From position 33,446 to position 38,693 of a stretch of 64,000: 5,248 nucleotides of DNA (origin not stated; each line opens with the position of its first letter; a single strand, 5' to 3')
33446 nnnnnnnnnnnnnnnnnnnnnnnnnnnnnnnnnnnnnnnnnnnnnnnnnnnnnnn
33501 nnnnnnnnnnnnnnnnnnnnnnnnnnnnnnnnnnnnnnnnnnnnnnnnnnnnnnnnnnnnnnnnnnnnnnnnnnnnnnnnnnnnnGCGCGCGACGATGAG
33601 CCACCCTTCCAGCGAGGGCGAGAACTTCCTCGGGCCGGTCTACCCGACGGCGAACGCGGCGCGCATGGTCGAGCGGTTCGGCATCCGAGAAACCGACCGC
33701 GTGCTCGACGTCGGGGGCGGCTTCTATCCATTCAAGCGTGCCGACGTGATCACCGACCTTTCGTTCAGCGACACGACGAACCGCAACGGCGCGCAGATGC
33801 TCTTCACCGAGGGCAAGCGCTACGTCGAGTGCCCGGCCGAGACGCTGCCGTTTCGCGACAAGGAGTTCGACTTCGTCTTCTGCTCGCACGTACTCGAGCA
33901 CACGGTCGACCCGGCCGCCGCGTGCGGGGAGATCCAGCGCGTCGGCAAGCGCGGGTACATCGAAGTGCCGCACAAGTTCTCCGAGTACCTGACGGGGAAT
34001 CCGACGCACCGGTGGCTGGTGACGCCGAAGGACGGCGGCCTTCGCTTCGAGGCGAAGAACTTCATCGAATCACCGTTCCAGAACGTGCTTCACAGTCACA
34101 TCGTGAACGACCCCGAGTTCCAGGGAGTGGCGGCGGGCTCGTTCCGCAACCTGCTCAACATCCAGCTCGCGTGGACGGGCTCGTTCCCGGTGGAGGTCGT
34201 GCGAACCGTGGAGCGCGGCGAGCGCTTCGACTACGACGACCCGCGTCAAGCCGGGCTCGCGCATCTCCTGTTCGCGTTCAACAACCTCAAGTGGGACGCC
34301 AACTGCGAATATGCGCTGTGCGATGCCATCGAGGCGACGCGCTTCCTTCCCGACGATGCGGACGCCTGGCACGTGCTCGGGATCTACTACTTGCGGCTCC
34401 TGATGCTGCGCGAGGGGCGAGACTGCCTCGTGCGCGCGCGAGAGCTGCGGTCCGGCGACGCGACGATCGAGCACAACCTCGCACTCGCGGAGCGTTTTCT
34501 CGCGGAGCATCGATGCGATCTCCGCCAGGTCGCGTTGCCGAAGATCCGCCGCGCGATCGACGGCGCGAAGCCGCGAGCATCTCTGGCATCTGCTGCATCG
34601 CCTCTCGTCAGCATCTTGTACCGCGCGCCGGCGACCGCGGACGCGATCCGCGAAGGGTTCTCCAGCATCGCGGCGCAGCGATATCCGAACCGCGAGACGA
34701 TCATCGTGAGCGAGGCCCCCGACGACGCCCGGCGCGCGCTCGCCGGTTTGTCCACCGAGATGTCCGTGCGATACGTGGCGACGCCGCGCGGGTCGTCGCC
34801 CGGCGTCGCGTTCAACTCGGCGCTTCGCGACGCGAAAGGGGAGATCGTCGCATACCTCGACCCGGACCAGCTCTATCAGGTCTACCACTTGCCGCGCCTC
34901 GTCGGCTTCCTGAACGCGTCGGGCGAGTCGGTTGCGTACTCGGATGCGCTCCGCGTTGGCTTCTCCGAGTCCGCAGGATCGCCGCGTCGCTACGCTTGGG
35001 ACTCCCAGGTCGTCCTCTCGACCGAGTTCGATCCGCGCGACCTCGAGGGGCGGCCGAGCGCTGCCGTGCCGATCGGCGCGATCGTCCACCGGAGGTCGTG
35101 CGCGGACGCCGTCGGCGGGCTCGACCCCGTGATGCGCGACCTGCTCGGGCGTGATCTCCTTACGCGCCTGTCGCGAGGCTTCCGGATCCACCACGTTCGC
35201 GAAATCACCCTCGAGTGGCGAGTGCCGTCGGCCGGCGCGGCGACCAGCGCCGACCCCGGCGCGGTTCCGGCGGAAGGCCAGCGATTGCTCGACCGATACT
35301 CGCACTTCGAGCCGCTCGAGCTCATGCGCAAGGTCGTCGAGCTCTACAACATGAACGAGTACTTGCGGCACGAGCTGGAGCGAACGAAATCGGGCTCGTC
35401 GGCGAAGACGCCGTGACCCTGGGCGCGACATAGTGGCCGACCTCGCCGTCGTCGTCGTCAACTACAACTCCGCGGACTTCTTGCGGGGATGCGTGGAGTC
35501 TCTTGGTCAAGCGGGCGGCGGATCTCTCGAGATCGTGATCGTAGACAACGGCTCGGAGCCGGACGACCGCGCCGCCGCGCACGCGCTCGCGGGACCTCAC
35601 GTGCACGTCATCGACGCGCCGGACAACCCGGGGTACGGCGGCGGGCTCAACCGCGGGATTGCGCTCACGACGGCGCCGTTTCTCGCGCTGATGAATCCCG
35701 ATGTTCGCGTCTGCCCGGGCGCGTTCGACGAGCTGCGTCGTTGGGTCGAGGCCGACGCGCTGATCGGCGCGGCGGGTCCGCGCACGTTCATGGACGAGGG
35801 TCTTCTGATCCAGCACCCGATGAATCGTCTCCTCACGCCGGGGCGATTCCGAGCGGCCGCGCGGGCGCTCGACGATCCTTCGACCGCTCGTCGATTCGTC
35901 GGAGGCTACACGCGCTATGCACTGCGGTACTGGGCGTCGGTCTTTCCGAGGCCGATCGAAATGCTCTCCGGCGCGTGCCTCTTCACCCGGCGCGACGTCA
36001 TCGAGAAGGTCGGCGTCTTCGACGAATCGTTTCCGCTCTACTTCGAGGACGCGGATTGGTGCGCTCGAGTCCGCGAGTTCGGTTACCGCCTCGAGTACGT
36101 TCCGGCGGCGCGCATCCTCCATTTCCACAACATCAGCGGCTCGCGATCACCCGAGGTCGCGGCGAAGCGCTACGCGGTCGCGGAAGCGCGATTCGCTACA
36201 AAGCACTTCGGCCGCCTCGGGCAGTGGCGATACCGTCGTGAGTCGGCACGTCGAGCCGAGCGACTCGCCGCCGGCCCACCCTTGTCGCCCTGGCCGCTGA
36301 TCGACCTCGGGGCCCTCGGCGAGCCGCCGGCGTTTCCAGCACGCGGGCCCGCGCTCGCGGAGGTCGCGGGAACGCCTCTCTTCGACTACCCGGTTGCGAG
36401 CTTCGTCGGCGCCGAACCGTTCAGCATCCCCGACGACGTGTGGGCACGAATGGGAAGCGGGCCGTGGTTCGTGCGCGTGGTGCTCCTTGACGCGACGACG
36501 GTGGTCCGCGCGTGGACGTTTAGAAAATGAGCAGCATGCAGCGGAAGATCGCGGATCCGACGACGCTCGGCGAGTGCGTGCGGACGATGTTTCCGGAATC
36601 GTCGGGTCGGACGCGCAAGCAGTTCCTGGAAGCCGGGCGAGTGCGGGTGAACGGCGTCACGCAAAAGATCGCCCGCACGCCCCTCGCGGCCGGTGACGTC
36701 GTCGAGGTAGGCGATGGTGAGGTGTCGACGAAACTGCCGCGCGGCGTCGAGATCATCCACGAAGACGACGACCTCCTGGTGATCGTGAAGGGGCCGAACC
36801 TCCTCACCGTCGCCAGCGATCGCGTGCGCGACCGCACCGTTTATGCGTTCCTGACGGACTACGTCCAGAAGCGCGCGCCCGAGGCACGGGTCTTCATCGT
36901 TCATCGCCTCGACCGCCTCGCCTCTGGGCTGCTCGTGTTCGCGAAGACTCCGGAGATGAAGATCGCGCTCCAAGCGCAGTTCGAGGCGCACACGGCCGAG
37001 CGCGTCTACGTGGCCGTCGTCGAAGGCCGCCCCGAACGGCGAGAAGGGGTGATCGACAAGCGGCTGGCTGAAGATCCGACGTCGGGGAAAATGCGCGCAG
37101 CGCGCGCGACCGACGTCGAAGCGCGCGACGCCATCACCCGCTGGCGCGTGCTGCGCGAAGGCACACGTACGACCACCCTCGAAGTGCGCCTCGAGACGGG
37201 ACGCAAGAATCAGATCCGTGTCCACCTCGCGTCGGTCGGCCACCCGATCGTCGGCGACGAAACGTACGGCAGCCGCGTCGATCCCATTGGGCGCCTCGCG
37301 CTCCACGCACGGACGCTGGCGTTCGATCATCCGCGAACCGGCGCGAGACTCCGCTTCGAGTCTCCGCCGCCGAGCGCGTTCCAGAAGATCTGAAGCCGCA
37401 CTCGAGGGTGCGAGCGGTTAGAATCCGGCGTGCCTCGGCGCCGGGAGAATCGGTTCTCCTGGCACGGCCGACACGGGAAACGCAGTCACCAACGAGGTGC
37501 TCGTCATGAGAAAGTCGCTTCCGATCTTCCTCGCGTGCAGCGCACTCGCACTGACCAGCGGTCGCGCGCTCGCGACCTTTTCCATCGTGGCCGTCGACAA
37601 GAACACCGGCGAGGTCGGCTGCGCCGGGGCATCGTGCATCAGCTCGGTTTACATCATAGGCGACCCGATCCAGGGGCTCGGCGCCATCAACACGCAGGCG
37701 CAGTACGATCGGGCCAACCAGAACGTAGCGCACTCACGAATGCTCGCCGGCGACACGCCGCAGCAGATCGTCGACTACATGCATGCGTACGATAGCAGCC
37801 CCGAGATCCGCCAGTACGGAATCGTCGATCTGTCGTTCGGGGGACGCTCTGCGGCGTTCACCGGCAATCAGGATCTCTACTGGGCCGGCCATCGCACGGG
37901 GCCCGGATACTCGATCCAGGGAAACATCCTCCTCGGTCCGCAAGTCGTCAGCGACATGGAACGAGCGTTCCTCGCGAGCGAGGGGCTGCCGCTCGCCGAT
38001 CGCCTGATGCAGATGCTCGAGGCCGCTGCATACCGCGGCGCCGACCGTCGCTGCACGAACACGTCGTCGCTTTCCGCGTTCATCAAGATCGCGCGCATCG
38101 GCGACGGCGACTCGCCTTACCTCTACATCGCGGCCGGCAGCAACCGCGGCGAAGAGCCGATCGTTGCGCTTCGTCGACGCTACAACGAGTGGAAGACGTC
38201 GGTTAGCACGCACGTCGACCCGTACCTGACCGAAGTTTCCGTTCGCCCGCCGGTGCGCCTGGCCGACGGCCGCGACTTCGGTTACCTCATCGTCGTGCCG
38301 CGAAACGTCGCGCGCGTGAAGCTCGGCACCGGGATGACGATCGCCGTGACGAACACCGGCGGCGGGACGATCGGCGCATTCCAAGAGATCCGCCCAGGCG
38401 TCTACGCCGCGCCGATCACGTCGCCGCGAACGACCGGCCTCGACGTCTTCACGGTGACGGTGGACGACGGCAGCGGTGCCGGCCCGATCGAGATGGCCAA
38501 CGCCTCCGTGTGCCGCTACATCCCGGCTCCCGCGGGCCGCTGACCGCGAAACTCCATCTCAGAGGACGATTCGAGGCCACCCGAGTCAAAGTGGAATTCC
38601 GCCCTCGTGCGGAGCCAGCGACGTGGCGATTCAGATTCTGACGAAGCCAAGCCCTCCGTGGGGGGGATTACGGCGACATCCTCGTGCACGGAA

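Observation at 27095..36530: ABC-transporter-dependent glycan cluster with a B12-radical SAM enzyme, Zn-ribbon SDR and methyltransferase-GT2 terminator-like fusion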

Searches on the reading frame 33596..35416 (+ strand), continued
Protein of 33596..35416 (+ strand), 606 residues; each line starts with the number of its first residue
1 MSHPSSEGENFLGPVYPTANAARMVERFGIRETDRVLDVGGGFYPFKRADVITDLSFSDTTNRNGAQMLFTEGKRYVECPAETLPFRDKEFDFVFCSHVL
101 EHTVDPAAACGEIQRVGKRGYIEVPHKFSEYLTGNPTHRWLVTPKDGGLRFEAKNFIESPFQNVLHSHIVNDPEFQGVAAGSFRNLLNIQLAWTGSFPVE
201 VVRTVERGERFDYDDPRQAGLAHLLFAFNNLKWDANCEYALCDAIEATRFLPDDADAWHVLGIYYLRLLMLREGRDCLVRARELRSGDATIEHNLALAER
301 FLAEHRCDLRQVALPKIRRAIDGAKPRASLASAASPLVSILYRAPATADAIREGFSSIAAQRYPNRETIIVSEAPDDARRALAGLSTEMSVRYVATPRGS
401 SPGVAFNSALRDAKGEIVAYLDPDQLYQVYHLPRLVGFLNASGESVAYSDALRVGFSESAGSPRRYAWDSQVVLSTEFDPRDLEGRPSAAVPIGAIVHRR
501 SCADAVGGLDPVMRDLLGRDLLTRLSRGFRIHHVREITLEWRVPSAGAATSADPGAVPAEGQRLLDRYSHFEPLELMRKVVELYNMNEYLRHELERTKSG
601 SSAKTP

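Call 64: find_encoding_contigs(protein=P0405, flank=10000, max_places=1)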
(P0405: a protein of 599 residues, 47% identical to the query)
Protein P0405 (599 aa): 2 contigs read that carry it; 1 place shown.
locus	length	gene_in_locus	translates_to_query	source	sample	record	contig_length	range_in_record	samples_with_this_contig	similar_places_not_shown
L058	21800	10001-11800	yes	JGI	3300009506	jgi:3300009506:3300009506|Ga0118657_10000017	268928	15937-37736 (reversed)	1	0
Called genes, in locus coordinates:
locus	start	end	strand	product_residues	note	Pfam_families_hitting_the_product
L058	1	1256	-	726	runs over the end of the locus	PF01926:MMR_HSR1, PF02421:FeoB_N, PF07670:Gate, PF07664:FeoB_C, PF07670:Gate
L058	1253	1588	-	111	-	PF04023:FeoA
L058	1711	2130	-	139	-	PF00210:Ferritin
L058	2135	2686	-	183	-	PF01325:Fe_dep_repress (weak), PF02742:Fe_dep_repr_C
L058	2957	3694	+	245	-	PF07963:N_methyl (weak)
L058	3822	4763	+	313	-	PF13646:HEAT_2 (weak), PF03130:HEAT_PBS (faint)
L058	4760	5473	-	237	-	PF00702:Hydrolase, PF13419:HAD_2, PF13242:Hydrolase_like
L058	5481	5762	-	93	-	PF00708:Acylphosphatase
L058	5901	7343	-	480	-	PF02310:B12-binding, PF04055:Radical_SAM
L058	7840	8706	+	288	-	PF01061:ABC2_membrane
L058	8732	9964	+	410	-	PF00005:ABC_tran, PF14524:Wzt_C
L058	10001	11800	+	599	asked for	PF13489:Methyltransf_23 (weak), PF08241:Methyltransf_11, PF13649:Methyltransf_25 (weak), PF00535:Glycos_transf_2 (weak)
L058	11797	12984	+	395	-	PF00535:Glycos_transf_2, PF13641:Glyco_tranf_2_3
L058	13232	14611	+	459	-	PF02310:B12-binding, PF04055:Radical_SAM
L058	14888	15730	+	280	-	PF00535:Glycos_transf_2, PF13641:Glyco_tranf_2_3, PF10111:Glyco_tranf_2_2 (weak)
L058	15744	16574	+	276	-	PF02585:PIG-L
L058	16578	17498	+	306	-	PF00535:Glycos_transf_2, PF10111:Glyco_tranf_2_2 (weak), PF13641:Glyco_tranf_2_3, PF13632:Glyco_trans_2_3 (faint)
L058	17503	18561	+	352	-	PF00535:Glycos_transf_2, PF13641:Glyco_tranf_2_3, PF13632:Glyco_trans_2_3 (weak)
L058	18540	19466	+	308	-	PF00535:Glycos_transf_2, PF13641:Glyco_tranf_2_3, PF13632:Glyco_trans_2_3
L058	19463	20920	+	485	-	PF13439:Glyco_transf_4, PF13579:Glyco_trans_4_4, PF20706:GT4-conflict, PF00534:Glycos_transf_1, PF13692:Glyco_trans_1_4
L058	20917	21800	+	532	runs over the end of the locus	PF13439:Glyco_transf_4, PF13579:Glyco_trans_4_4, PF00534:Glycos_transf_1, PF13692:Glyco_trans_1_4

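Call 65: find_encoding_contigs(protein=P0409, flank=10000, max_places=1)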
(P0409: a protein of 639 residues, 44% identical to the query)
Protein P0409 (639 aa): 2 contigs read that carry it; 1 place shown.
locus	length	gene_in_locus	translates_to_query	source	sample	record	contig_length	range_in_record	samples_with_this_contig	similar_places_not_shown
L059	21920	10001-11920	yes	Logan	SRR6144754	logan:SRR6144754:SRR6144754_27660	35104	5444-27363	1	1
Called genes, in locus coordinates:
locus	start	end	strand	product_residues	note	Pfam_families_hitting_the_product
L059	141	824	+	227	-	PF07963:N_methyl (faint)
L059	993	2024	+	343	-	PF21238:Pus10_C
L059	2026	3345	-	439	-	PF02985:HEAT (faint), PF13646:HEAT_2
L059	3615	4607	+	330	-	PF02985:HEAT (faint), PF13646:HEAT_2, PF03130:HEAT_PBS (faint)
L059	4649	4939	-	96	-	PF00708:Acylphosphatase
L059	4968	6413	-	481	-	PF02310:B12-binding, PF04055:Radical_SAM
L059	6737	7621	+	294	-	PF05721:PhyH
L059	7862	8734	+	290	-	PF01061:ABC2_membrane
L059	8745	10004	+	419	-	PF00005:ABC_tran, PF14524:Wzt_C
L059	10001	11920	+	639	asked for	PF13489:Methyltransf_23, PF08241:Methyltransf_11, PF13649:Methyltransf_25, PF00535:Glycos_transf_2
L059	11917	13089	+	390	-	PF00535:Glycos_transf_2, PF13641:Glyco_tranf_2_3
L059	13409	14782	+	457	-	PF02310:B12-binding, PF04055:Radical_SAM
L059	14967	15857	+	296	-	PF00535:Glycos_transf_2, PF10111:Glyco_tranf_2_2, PF13641:Glyco_tranf_2_3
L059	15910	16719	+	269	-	PF02585:PIG-L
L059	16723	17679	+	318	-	PF00535:Glycos_transf_2, PF10111:Glyco_tranf_2_2 (weak), PF13641:Glyco_tranf_2_3, PF13632:Glyco_trans_2_3 (faint)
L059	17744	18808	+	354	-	PF00535:Glycos_transf_2, PF13641:Glyco_tranf_2_3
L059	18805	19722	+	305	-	PF13641:Glyco_tranf_2_3, PF00535:Glycos_transf_2, PF13632:Glyco_trans_2_3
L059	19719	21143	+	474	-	PF13439:Glyco_transf_4, PF13579:Glyco_trans_4_4, PF20706:GT4-conflict, PF00534:Glycos_transf_1, PF13692:Glyco_trans_1_4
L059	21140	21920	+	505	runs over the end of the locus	PF13439:Glyco_transf_4, PF13579:Glyco_trans_4_4, PF00534:Glycos_transf_1, PF13692:Glyco_trans_1_4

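Call 76: predict_structure(alignment_id=A3)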
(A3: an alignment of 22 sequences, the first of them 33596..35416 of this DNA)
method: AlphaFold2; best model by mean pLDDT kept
length: 606 residues; sequences in the alignment: 22
mean_pLDDT: 84.4   pTM: 0.79
mean pLDDT of the five models: 84.4, 82.3, 81.9, 81.8, 80.1
residues with pLDDT >= 90: 300; 70-90: 225; 50-70: 48; < 50: 33
segments of 3 or more residues with pLDDT < 50: 1-6, 56-63, 569-576, 602-606
pLDDT, mean of each block of 10 residues (from residue 1): 47 74 88 91 73 59 48 81 94 92 93 97 91 87 94 91 79 78 83 95 82 92 94 85 94 96 92 96 93 93 79 87 54 81 93 94 94 96 88 95 96 97 92 93 91 88 82 79 63 95 94 88 92 89 86 78 67 47 77 79 42
secondary structure, 60 per line:
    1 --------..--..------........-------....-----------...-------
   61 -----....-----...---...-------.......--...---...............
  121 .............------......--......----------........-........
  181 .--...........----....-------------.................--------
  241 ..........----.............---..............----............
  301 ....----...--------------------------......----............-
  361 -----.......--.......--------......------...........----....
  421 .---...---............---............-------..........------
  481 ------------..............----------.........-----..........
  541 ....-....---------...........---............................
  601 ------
elements in order: H21-28 E36-39 E51-53 H66-69 E75-77 E91-97 H106-116 E117-126 H127-133 E140-145 E148-153 H164-171 H173-181 H184-187 E188-194 E199-202 H216-232 H241-250 H255-267 H271-284 H289-304 E338-343 H348-359 E366-372 H375-381 E390-395 H402-412 E417-421 E425-427 H431-442 E446-457 E465-474 E496-499 H500-506 H517-525 E531-544 H546-549 H559-569 H573-600

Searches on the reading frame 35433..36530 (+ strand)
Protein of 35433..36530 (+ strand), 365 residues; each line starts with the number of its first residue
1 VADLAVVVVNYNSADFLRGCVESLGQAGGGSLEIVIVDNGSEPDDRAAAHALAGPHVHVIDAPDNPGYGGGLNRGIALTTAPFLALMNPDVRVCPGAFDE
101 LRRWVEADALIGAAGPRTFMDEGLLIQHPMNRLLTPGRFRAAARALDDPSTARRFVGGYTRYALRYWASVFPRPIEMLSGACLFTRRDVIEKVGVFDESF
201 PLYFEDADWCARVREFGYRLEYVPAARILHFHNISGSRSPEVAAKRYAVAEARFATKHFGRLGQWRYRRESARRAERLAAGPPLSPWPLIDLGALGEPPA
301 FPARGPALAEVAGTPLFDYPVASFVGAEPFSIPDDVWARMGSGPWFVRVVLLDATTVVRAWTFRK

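Call 5: search_protein_families(library=pfam, proteins=[window:35433-36530:+], max_evalue=0.01)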
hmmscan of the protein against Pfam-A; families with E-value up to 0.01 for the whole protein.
window:35433-36530:+ (365 aa): 3 families
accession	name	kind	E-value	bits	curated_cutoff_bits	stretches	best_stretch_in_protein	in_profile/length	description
PF00535.33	Glycos_transf_2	-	1.4e-18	67.8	23.3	1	6-129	2-129/168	Glycosyl transferase family 2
PF13641.12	Glyco_tranf_2_3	-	4.2e-11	43.8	27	1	3-232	2-213/230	Glycosyltransferase like family 2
PF13632.12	Glyco_trans_2_3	-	1e-05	25.9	27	1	175-230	70-120/198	Glycosyl transferase family group 2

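Call 6: search_protein_families(library=ncbifam, proteins=[window:35433-36530:+], max_evalue=0.001)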
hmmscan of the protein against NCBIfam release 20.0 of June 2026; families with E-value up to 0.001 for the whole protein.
window:35433-36530:+ (365 aa): 9 families
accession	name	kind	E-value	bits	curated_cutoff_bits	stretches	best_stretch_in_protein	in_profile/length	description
TIGR03965.1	mycofact_glyco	equivalog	5.6e-20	71.7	280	2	174-260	225-309/467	mycofactocin biosynthesis glycosyltransferase MftF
NF041875.1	EPS_EpsD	equivalog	5.6e-12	45.7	370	2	4-100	1-99/325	exopolysaccharide biosynthesis glycosyltransferase EpsD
NF007482.0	PRK10073.1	equivalog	1.4e-09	37.5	423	1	3-110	7-115/334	glycosyltransferase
TIGR01556.1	rhamnosyltran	subfamily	3.3e-09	36.4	200.55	1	179-230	150-200/281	rhamnosyltransferase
TIGR04283.1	glyco_like_mftF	equivalog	4.9e-09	36.1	182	1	4-109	1-101/221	TIGR04283 family arsenosugar biosynthesis glycosyltransferase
TIGR03937.1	PgaC_IcaA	equivalog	2e-06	27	422.3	0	4-97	47-142/407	poly-beta-1,6-N-acetyl-D-glucosamine synthase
NF038299.1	EPS_HpsN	equivalog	2.1e-05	23.6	425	1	4-237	3-227/317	hormogonium polysaccharide biosynthesis glycosyltransferase HpsN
TIGR03469.1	HpnB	hypoth_equivalog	0.00062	18.9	379.25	0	3-62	45-110/386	hopene-associated glycosyltransferase HpnB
NF045692.1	OglycostaseCruG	equivalog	0.00074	18.5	600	0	177-232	202-257/386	2'-O-glycosyltransferase CruG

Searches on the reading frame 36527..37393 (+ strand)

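Call 5: search_protein_families(library=pfam, proteins=[window:36527-37393:+], max_evalue=0.01)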
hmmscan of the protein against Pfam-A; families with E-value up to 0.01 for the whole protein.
window:36527-37393:+ (288 aa): 3 families
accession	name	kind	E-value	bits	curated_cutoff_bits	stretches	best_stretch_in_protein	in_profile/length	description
PF00849.27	PseudoU_synth_2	-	5e-29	101.9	26.8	1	83-236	2-152/152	RNA pseudouridylate synthase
PF13275.11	S4_2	-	3.1e-05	24.2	24.6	1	25-66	21-62/65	S4 domain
PF01479.30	S4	-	7.9e-05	22.8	22.8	1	21-59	10-48/48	S4 domain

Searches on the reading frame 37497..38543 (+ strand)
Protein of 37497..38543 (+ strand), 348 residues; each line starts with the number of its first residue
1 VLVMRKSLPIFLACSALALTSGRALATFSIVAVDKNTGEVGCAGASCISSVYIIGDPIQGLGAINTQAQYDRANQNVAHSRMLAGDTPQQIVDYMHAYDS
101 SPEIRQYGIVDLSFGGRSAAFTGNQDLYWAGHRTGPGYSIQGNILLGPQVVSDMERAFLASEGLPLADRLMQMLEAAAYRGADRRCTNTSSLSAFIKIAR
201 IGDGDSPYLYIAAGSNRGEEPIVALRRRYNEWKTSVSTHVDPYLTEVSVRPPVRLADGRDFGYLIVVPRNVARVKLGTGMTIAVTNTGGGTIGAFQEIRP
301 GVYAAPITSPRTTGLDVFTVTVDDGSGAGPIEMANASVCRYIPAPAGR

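Call 6: search_protein_families(library=ncbifam, proteins=[window:37497-38543:+], max_evalue=0.001)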
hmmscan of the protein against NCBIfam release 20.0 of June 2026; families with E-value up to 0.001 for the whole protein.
window:37497-38543:+ (348 aa): 0 families

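Call 14: search_protein_families(library=pfam, proteins=[window:37497-38543:+], max_evalue=0.001)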
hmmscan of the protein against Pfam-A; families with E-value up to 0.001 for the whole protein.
window:37497-38543:+ (348 aa): 2 families
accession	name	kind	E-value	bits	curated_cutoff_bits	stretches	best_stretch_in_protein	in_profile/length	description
PF06267.17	DUF1028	-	3e-40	138.6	26.2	1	27-209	1-179/193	Family of unknown function (DUF1028)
PF09134.16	Invasin_D3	-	0.00076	20.4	33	0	277-324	38-84/98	Invasin, domain 3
